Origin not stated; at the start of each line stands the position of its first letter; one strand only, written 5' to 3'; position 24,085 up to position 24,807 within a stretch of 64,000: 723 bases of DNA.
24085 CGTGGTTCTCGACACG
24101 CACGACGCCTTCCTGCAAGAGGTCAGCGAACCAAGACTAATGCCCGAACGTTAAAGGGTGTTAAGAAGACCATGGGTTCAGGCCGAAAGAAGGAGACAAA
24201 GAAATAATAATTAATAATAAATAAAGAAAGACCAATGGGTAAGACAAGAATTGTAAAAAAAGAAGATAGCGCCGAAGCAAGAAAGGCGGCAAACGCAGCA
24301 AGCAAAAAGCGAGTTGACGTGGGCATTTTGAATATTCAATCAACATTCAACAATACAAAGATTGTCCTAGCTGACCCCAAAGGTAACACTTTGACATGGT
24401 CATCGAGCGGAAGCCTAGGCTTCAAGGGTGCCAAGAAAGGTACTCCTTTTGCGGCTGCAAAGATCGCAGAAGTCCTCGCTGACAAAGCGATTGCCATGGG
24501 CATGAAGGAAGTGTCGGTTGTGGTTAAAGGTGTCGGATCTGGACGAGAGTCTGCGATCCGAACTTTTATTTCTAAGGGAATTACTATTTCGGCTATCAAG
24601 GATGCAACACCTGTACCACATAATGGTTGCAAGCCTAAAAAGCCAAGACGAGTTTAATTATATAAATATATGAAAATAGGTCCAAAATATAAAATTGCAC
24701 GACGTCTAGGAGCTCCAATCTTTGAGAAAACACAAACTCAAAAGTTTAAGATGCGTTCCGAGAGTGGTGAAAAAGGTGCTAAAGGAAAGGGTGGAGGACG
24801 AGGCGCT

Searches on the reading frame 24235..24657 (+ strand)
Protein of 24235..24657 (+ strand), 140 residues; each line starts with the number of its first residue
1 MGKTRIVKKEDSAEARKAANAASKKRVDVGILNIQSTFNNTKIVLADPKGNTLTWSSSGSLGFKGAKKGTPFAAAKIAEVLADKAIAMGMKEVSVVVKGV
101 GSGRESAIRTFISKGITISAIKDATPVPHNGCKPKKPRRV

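Call 45: search_protein_families(library=pfam, max_evalue=0.01, proteins=[window:24235-24657:+])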
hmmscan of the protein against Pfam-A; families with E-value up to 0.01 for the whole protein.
window:24235-24657:+ (140 aa): 2 families
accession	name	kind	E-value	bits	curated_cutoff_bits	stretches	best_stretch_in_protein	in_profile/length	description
PF00411.24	Ribosomal_S11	-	3e-36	124.6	25.1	1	30-139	1-110/110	Ribosomal protein S11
PF00861.27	Ribosomal_L18p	-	0.0018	19.1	27.8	1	42-93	38-89/116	Ribosomal L18 of archaea, bacteria, mitoch. and chloroplast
